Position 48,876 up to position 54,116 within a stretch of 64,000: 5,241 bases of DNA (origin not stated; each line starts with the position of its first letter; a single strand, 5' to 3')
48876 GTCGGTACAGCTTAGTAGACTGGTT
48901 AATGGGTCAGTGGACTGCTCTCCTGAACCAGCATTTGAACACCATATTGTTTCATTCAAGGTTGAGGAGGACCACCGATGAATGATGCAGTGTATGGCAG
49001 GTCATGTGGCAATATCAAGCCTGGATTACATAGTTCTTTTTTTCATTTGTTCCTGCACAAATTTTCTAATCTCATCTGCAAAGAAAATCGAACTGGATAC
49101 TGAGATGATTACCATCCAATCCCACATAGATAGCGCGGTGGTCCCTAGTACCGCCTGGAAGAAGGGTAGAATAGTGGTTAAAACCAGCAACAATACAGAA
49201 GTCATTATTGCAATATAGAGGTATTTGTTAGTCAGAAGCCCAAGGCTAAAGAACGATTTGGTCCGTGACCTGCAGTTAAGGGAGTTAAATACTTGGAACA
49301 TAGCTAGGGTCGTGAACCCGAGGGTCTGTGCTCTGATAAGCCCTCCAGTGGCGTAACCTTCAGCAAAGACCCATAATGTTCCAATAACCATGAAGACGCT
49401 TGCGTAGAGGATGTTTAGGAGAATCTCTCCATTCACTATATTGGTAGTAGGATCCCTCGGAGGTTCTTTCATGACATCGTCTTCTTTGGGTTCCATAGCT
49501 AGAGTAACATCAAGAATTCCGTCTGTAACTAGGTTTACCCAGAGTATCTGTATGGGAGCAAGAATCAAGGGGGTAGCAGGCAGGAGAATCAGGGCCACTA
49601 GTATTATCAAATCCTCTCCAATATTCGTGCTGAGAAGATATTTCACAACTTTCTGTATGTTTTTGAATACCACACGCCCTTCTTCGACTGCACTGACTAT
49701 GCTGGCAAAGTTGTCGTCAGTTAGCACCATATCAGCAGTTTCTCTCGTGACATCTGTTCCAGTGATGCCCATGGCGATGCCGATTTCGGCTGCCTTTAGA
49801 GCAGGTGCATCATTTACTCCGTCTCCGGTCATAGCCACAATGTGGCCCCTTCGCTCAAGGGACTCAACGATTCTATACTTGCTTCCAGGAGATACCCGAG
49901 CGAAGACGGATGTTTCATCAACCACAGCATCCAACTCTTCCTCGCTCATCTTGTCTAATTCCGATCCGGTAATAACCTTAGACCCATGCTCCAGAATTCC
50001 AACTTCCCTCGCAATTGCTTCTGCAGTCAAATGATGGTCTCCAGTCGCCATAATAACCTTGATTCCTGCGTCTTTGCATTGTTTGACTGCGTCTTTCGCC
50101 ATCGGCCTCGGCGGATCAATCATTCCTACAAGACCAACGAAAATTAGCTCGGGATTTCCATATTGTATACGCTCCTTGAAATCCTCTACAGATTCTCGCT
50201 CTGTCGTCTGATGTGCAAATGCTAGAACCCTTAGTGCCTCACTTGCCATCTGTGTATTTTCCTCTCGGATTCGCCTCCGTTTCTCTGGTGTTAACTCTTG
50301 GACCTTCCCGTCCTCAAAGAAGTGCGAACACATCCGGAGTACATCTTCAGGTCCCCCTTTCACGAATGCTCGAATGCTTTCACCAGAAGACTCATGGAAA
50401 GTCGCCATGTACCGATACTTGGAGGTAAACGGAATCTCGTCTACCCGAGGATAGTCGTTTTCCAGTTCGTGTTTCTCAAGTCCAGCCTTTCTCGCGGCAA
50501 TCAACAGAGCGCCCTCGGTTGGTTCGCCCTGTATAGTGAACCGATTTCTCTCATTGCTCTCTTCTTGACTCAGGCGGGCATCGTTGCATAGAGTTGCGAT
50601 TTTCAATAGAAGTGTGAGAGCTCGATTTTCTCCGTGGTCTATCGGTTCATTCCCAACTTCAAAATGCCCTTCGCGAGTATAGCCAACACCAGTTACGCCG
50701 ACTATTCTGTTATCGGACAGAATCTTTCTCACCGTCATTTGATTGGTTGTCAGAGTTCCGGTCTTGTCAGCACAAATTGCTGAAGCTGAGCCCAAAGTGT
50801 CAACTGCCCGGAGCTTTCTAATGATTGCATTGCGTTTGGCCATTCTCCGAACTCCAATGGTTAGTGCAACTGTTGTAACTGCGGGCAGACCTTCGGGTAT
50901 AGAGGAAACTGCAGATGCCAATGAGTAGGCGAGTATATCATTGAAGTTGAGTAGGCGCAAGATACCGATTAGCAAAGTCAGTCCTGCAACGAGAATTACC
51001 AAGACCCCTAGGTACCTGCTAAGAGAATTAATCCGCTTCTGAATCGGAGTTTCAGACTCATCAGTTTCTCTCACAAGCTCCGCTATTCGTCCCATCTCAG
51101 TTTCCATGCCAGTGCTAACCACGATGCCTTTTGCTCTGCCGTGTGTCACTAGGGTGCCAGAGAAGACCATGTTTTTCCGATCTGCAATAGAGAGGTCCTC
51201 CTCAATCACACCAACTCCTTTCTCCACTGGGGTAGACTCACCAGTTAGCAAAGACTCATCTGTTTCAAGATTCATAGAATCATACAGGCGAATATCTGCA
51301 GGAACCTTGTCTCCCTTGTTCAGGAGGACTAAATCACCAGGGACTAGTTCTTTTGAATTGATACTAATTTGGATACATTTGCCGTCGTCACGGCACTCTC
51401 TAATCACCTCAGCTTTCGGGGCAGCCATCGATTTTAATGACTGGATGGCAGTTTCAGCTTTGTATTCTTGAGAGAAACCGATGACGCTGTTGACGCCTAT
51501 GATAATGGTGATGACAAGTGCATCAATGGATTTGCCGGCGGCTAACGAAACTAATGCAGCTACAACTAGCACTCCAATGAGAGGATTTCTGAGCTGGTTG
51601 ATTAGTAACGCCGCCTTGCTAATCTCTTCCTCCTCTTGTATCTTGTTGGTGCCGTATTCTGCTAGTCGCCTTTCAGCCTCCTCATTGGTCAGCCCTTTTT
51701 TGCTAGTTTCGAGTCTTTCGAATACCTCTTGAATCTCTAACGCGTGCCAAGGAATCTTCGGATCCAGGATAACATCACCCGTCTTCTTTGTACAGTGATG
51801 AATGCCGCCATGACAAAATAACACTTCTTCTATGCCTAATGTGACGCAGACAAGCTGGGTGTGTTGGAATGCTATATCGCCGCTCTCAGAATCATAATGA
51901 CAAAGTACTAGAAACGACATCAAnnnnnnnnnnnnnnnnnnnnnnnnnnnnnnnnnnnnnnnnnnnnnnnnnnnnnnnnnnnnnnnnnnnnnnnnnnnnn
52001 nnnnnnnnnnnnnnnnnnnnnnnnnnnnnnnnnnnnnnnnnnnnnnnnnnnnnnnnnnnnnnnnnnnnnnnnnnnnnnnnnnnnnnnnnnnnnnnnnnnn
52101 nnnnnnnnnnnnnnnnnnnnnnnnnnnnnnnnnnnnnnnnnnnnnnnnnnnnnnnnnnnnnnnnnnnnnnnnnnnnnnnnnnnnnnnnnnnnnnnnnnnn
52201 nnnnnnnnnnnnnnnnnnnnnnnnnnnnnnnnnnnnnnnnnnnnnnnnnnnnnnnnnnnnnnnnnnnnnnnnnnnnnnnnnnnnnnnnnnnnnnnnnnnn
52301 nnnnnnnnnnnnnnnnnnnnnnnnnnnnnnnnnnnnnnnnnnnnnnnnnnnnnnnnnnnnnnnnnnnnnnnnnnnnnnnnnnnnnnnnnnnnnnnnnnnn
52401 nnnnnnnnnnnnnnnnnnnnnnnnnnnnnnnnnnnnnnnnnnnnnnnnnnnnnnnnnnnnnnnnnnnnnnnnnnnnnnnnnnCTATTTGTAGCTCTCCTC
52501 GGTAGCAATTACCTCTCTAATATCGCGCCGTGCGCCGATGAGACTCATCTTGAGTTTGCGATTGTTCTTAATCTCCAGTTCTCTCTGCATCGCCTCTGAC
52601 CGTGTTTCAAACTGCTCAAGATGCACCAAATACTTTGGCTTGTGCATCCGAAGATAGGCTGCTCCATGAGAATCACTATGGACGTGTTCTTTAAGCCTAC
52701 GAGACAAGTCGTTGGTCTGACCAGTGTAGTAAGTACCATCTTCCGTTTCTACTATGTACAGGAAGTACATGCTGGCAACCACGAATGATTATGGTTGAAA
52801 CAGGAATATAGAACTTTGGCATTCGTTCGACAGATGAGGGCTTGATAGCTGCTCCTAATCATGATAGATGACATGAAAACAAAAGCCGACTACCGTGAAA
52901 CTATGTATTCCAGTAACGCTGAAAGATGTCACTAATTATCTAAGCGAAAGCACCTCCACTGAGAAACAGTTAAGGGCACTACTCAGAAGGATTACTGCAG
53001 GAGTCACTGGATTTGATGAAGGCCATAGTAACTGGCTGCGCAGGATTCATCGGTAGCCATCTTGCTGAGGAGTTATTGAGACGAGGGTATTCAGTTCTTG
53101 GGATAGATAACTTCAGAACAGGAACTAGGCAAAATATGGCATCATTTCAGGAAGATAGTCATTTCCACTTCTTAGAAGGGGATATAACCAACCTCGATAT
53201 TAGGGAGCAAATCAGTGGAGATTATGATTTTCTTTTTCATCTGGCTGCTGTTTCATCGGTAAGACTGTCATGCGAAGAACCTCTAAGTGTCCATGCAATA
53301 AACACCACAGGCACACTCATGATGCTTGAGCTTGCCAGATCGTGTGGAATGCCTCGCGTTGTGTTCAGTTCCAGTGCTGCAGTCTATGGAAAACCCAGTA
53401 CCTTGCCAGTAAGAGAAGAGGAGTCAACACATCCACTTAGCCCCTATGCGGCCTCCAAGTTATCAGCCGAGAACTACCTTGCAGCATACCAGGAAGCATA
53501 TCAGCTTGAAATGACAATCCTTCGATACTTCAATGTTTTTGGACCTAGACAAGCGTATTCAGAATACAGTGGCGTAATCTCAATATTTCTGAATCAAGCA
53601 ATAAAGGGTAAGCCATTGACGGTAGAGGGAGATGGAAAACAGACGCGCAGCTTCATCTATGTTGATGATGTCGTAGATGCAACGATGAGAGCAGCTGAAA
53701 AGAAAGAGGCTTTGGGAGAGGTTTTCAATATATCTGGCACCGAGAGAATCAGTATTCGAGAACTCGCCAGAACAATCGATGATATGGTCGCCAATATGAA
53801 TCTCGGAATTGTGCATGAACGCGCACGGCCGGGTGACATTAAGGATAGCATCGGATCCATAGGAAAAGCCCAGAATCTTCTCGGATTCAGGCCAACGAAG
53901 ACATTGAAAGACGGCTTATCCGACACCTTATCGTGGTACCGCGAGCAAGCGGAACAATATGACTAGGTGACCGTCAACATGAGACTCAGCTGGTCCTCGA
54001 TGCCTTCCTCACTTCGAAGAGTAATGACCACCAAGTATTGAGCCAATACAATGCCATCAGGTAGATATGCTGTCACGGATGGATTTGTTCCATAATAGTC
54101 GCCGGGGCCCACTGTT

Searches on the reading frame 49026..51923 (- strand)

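Call 55: search_protein_families(library=pfam, proteins=[window:49026-51923:-], max_evalue=0.0001)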
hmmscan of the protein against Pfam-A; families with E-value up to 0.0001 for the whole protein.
window:49026-51923:- (965 aa): 7 families
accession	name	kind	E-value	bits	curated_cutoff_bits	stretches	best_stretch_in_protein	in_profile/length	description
PF00122.25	E1-E2_ATPase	-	1.6e-53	181.4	28.1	1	166-364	2-181/181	E1-E2 ATPase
PF00689.26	Cation_ATPase_C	-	3.2e-52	177.3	27.3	1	785-956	1-175/175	Cation transporting ATPase, C-terminus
PF13246.12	Cation_ATPase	-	6e-23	81.1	21.7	1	444-534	1-90/91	Cation transport ATPase (P-type)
PF00702.32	Hydrolase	-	3.7e-21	76.8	26.4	1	382-712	3-190/191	haloacid dehalogenase-like hydrolase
PF00690.31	Cation_ATPase_N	-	1.9e-20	72.7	20.4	1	59-126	1-69/69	Cation transporter/ATPase, N-terminus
PF08282.18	Hydrolase_3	-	2.7e-08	34.3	20.9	0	695-743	205-252/255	haloacid dehalogenase-like hydrolase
PF12710.13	HAD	-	1e-06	29.7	27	1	556-710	31-189/189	haloacid dehalogenase-like hydrolase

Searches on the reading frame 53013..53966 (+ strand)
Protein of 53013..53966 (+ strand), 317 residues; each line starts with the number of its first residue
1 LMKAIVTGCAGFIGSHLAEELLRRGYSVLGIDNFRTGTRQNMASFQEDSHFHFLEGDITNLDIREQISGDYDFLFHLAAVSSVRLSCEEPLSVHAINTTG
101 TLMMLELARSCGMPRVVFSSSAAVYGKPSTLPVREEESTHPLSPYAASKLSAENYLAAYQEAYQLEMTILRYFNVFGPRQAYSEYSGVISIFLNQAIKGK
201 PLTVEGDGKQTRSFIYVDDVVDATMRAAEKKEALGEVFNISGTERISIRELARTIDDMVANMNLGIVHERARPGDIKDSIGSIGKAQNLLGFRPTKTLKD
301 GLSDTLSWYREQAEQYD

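Call 55: search_protein_families(library=pfam, proteins=[window:53013-53966:+], max_evalue=0.0001)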
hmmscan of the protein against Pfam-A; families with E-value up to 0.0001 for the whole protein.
window:53013-53966:+ (317 aa): 8 families
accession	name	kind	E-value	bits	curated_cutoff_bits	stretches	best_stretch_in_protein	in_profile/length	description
PF01370.27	Epimerase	-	2.6e-65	220.6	20.9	1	5-240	2-239/240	NAD dependent epimerase/dehydratase family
PF16363.11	GDP_Man_Dehyd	-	8.5e-64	216.5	27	1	5-304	1-331/332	GDP-mannose 4,6 dehydratase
PF01073.25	3Beta_HSD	-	1.2e-21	77.5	22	1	5-230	1-231/280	3-beta hydroxysteroid dehydrogenase/isomerase family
PF02719.21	Polysacc_synt_2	-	1.5e-17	64.2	20.2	1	5-259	2-247/293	Polysaccharide biosynthesis protein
PF04321.23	RmlD_sub_bind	-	2.5e-17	63.3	27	1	2-260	1-232/287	RmlD substrate binding domain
PF07993.18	NAD_binding_4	-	1.3e-14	54.4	20.1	1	6-223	1-257/258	Male sterility protein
PF13460.12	NAD_binding_10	-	4.2e-07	30.5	27.2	1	8-171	1-142/184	NAD(P)H-binding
PF00106.31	adh_short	-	1.1e-05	25.5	26.6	1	4-68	3-68/195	short chain dehydrogenase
